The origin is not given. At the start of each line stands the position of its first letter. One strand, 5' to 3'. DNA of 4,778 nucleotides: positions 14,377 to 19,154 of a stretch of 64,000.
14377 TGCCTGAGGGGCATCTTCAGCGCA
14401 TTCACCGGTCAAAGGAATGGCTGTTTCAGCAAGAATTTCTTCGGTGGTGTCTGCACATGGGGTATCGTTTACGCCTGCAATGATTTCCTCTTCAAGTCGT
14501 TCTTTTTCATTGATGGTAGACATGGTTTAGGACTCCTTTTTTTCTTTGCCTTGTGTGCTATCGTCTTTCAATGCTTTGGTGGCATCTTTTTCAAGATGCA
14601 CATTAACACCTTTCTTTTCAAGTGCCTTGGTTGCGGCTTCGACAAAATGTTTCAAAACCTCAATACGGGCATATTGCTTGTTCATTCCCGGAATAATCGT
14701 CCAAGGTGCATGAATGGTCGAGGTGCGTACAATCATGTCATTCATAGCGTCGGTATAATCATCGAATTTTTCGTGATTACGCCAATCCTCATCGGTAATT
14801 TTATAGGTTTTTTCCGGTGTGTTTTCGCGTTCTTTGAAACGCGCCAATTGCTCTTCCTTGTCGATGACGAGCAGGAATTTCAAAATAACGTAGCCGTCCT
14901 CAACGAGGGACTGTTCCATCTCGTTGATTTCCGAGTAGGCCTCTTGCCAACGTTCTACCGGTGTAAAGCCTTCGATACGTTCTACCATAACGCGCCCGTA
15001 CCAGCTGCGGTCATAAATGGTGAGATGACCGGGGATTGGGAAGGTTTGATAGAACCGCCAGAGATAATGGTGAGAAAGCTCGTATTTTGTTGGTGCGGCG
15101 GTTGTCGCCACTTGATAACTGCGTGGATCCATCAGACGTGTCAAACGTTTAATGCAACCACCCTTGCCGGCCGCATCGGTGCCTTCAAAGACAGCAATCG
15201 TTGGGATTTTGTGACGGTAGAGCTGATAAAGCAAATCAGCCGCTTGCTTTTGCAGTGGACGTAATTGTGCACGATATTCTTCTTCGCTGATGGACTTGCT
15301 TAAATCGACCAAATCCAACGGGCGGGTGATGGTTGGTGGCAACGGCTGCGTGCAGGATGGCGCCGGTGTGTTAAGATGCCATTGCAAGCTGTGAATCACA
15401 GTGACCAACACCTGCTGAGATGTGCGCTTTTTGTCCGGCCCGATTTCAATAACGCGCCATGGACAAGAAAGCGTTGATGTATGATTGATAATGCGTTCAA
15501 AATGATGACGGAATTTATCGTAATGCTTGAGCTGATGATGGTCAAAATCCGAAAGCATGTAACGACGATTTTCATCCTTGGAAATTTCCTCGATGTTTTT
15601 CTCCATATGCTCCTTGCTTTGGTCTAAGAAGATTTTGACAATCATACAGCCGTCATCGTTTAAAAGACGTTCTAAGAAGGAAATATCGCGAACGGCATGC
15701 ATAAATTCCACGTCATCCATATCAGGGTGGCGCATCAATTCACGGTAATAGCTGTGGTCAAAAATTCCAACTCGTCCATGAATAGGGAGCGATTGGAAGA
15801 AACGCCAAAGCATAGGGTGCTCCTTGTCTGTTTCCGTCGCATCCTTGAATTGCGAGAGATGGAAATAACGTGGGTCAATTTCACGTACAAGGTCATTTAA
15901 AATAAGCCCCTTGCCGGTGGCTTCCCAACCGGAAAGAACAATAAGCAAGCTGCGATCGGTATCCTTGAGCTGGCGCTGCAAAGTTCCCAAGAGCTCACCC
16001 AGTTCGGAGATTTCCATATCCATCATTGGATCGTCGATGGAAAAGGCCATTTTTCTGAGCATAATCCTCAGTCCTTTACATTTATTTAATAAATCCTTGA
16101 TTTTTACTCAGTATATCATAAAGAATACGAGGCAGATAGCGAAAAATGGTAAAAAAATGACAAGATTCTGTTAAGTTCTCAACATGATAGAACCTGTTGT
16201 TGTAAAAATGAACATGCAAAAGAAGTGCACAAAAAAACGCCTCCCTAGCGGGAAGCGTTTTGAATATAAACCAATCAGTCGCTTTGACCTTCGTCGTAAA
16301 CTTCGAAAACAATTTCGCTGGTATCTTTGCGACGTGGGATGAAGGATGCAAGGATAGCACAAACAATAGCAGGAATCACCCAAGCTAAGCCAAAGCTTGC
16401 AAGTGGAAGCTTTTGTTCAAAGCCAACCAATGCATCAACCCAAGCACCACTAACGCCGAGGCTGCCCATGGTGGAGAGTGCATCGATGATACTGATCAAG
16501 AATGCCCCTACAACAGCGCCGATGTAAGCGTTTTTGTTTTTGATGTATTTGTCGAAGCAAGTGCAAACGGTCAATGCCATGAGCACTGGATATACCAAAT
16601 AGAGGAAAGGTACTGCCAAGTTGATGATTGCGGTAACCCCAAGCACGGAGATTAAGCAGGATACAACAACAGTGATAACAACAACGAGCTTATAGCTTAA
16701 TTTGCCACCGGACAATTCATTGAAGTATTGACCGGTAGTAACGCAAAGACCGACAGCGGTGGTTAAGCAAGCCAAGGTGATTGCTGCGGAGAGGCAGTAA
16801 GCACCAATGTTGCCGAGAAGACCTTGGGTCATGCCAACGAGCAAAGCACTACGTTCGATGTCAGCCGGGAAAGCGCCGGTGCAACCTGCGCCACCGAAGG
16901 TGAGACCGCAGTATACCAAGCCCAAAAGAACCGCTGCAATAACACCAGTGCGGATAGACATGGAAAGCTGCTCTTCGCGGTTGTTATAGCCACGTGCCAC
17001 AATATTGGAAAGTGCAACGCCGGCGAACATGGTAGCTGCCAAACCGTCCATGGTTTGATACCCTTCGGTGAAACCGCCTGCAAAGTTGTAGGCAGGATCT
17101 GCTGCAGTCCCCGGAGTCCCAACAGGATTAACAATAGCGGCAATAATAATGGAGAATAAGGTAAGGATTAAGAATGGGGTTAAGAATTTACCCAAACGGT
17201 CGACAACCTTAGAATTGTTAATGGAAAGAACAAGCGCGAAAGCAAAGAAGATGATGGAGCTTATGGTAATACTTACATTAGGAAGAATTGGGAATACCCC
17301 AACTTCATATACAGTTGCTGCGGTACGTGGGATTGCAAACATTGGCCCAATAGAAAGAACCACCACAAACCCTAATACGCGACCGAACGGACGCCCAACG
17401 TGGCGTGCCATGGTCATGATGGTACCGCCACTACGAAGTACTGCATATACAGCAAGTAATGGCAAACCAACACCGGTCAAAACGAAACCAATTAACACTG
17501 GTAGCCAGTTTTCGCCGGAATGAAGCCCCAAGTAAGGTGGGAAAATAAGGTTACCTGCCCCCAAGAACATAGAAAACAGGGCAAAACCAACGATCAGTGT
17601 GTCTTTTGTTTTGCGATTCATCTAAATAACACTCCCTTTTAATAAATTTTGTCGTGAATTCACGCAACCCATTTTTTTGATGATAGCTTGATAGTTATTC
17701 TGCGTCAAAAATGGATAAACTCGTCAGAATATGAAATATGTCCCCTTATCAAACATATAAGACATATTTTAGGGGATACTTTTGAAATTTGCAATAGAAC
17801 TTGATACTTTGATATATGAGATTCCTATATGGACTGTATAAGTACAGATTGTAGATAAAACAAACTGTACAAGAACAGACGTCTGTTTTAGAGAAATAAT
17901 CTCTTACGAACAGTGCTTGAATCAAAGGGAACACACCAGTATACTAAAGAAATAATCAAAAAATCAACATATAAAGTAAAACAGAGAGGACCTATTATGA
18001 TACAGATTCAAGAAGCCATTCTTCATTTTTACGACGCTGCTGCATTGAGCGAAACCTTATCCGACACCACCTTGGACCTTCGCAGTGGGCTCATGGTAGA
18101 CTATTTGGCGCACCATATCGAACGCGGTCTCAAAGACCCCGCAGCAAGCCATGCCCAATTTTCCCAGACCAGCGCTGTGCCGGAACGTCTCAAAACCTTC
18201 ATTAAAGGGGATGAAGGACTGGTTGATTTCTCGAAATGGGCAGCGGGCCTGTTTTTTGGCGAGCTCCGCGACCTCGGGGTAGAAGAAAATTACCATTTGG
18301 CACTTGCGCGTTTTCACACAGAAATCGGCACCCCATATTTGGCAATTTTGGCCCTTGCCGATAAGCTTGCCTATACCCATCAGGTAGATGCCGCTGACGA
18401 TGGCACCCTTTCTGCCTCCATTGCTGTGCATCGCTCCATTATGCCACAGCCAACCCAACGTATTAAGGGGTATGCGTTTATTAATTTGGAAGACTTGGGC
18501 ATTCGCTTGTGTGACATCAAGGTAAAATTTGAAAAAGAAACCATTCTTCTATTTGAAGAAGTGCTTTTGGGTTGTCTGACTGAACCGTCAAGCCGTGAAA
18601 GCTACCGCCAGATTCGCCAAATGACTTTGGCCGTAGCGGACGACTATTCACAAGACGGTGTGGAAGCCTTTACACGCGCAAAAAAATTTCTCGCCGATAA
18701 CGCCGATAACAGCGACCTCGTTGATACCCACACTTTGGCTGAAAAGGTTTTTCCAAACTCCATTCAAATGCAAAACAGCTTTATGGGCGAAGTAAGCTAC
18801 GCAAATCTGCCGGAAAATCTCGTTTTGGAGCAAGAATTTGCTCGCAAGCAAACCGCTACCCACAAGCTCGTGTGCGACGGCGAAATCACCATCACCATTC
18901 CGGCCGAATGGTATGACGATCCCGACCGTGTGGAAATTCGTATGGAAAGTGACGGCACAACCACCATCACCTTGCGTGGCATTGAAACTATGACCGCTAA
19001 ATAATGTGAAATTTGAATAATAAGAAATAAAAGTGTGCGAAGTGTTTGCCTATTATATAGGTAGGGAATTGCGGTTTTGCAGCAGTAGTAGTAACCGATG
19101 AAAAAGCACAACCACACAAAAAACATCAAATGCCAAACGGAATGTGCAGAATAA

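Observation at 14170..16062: Two-domain PPK2 translationally coupled to an acidic-head/poly-lysine-tail disordered protein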

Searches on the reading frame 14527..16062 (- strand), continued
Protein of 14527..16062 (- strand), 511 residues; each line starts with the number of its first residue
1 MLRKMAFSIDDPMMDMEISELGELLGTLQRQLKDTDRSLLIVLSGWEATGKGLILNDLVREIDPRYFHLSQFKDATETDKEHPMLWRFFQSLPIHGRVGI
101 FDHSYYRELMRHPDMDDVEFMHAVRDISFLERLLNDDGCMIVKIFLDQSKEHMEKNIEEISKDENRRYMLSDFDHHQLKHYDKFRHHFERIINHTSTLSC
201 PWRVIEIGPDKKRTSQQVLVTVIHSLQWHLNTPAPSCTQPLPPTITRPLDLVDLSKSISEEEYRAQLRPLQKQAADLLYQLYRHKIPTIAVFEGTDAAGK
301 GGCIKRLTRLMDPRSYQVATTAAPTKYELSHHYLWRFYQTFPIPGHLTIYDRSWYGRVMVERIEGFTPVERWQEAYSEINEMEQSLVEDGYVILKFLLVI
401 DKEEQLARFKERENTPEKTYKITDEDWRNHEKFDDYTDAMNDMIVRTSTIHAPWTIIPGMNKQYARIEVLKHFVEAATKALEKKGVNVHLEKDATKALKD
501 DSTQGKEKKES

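Call 47: search_solved_structures(query=window:14527-16062:-, max_evalue=1e-10, show_alignments=1)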
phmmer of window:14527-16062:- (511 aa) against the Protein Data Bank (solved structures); distinct sequences matched with E-value up to 1e-10: 18.
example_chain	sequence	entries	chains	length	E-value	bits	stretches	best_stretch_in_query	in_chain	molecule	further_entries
3czp_A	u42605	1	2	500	3.1e-105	355.9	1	5-483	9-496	Putative polyphosphate kinase 2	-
9gp9_A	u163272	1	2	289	8.5e-69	235.7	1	243-498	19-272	Polyphosphate kinase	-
9h8j_B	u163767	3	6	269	1.9e-68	234.6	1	247-499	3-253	Polyphosphate kinase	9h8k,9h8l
9gia_A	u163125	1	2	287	8.2e-68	232.5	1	250-475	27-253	Polyphosphate-AMP phosphotransferase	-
6dzg_A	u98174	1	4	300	2.2e-42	148.6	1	254-474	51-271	Polyphosphate:ADP phosphotransferase 1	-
3czq_A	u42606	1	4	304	2.4e-42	148.5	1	254-474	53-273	Putative polyphosphate kinase 2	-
26ee_A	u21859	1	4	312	2.3e-41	145.2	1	255-477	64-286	polyphosphate kinase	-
5o6k_A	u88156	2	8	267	3.6e-39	138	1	269-475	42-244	Polyphosphate:AMP phosphotransferase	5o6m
5lc9_A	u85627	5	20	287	2.1e-38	135.5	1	268-475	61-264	Polyphosphate:AMP phosphotransferase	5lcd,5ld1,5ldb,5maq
5llb_C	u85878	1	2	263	2.6e-37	131.8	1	282-474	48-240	Polyphosphate kinase 2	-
5ll0_A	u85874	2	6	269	2.8e-37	131.8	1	282-474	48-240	Polyphosphate kinase 2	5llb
4yeg_A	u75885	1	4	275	2.8e-37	131.7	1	281-474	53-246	Polyphosphate kinase 2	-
5llf_A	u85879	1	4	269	1.3e-36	129.5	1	282-474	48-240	Polyphosphate kinase 2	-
3rhf_A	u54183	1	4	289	2.5e-35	125.3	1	289-476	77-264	Putative polyphosphate kinase 2 family protein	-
6an9_A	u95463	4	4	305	2.9e-35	125.1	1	261-471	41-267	Polyphosphate:AMP phosphotransferase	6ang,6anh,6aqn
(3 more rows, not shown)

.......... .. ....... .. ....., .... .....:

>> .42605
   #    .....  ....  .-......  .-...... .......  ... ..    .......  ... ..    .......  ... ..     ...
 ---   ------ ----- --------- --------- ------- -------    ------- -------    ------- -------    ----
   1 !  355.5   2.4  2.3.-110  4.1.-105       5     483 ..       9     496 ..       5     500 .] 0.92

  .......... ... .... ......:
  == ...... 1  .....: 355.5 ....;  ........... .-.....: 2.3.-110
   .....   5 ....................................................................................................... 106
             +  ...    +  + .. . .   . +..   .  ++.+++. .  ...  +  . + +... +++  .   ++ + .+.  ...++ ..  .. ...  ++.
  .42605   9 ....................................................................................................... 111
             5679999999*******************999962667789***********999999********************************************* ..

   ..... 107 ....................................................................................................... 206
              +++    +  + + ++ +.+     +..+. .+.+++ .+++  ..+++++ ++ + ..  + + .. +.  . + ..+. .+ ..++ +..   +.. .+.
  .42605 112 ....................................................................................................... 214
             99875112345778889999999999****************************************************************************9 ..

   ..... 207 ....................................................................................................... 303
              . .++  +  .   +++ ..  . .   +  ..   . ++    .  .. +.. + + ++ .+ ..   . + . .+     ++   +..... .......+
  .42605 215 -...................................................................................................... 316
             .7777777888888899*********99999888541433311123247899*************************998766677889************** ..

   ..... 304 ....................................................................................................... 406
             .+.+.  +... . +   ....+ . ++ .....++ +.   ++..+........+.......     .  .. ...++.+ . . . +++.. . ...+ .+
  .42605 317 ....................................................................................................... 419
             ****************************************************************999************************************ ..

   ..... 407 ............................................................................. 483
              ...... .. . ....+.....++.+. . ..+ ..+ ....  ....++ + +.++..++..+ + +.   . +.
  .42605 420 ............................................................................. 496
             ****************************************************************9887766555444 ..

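Call 59: find_encoding_contigs(protein=P0053, flank=4000, max_places=3)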
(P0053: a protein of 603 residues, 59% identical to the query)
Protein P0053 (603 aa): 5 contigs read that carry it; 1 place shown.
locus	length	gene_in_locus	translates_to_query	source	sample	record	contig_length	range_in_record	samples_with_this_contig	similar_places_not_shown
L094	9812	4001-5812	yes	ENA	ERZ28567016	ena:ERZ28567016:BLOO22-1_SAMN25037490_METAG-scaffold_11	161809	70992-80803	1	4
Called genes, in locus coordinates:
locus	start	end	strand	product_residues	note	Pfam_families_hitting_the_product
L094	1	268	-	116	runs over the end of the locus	PF14198:TnpV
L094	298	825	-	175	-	PF13560:HTH_31 (weak), PF01381:HTH_3, PF12844:HTH_19 (weak), PF13413:HTH_25 (faint), PF13443:HTH_26 (faint), PF12844:HTH_19, PF13560:HTH_31, PF01381:HTH_3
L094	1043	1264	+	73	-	PF07872:DUF1659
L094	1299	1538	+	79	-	PF11148:DUF2922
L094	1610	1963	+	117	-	-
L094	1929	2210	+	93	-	PF04531:Phage_holin_1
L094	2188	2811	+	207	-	PF01510:Amidase_2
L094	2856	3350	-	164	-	-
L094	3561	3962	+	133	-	-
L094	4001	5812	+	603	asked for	PF03976:PPK2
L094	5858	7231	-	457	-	PF00291:PALP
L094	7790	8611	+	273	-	-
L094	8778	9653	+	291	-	PF01734:Patatin, PF19890:DUF6363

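Call 65: find_encoding_contigs(protein=P0045, flank=1500, max_places=1)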
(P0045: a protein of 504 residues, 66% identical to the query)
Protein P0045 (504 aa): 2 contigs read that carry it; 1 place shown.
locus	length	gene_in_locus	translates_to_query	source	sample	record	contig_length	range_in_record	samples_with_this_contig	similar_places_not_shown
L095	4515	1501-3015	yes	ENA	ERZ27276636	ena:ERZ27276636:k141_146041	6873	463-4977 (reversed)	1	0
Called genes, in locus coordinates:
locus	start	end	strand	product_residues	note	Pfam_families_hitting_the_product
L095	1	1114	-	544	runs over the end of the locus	PF00209:SNF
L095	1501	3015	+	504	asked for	PF03976:PPK2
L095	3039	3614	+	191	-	-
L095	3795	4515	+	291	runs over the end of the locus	PF01734:Patatin, PF19890:DUF6363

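Call 66: find_encoding_contigs(protein=P0051, flank=1500, max_places=1)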
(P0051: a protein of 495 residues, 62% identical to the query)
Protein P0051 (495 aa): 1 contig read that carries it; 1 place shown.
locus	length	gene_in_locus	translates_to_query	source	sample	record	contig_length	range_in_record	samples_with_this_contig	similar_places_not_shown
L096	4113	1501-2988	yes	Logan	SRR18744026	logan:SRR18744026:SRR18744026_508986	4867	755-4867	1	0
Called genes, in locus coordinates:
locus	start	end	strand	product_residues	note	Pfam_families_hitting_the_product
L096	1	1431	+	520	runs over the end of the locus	PF00474:SSF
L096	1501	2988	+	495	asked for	PF03976:PPK2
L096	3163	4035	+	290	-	PF00892:EamA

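Call 67: find_encoding_contigs(protein=P0046, flank=1500, max_places=1)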
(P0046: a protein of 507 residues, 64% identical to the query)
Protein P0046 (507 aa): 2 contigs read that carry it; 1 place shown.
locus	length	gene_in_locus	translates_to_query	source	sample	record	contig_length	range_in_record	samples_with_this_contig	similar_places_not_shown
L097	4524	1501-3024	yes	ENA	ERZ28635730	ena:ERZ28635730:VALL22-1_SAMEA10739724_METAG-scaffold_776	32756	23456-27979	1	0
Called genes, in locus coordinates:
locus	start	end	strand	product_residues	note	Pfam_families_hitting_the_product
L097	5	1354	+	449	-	PF05525:Branch_AA_trans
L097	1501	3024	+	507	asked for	PF03976:PPK2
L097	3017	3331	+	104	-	-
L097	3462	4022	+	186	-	PF02417:Chromate_transp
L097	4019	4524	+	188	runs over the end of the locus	PF02417:Chromate_transp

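Call 73: search_protein_families(library=padloc, proteins=[window:14527-16062:-], max_evalue=0.1)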
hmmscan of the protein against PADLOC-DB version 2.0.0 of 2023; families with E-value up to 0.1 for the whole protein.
window:14527-16062:- (511 aa): 0 families

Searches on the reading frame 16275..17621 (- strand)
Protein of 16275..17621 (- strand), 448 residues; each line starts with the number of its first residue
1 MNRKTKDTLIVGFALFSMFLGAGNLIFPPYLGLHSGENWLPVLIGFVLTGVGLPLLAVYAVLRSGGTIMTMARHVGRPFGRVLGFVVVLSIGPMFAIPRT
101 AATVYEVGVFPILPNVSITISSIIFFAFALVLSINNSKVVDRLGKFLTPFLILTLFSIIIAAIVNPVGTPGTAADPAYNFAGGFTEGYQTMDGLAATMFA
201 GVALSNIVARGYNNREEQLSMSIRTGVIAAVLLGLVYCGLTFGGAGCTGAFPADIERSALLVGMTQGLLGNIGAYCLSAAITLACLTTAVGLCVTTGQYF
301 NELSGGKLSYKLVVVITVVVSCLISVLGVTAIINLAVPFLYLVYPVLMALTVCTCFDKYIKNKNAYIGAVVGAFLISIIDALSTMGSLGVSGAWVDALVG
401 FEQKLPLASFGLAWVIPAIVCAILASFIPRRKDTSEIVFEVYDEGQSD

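Call 3: search_protein_families(library=pfam, proteins=[window:16275-17621:-], max_evalue=0.01)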
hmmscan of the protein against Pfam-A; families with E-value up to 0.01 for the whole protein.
window:16275-17621:- (448 aa): 1 family
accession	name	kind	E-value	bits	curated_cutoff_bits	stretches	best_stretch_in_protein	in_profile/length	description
PF05525.19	Branch_AA_trans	-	1e-116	390.9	22.3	1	5-430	2-427/429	Branched-chain amino acid transport protein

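Call 4: search_protein_families(library=ncbifam, proteins=[window:16275-17621:-], max_evalue=0.01)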
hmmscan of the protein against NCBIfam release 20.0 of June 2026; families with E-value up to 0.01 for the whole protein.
window:16275-17621:- (448 aa): 3 families
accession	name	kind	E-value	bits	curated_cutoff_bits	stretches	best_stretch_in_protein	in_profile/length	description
TIGR00796.1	livcs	equivalog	9.5e-100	334.5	243.4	1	12-417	1-405/405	branched-chain amino acid transport system II carrier protein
NF011962.0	PRK15433.1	equivalog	1.9e-68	231.6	790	1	4-428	6-426/439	branched-chain amino acid transporter carrier protein BrnQ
NF007830.1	PRK10540.1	equivalog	0.003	17.4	98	1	345-400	14-67/72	osmotically-inducible lipoprotein OsmB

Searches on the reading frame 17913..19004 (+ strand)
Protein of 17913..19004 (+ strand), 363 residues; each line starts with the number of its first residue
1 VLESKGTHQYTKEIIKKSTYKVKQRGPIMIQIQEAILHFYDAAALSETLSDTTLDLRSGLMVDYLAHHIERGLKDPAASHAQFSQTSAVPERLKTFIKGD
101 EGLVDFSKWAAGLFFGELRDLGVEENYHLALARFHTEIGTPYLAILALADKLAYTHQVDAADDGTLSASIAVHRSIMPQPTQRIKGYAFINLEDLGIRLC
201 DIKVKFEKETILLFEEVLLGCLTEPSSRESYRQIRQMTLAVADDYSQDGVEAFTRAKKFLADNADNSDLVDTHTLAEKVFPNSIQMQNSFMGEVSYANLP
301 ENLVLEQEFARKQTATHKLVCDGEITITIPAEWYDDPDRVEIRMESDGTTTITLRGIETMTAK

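Call 3: search_protein_families(library=pfam, proteins=[window:17913-19004:+], max_evalue=0.01)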
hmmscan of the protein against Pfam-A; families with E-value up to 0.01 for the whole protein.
window:17913-19004:+ (363 aa): 1 family
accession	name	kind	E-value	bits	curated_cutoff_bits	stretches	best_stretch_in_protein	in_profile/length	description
PF04245.18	NA37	-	3.5e-25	89.5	24.6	1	37-358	2-321/325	37-kD nucleoid-associated bacterial protein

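Call 4: search_protein_families(library=ncbifam, proteins=[window:17913-19004:+], max_evalue=0.01)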
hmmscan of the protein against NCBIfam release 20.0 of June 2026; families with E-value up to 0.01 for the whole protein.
window:17913-19004:+ (363 aa): 1 family
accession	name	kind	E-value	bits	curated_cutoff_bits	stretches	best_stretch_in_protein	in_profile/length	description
NF001557.0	PRK00378.1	equivalog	3.1e-05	23.3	341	1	30-151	3-124/334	nucleoid-associated protein YejK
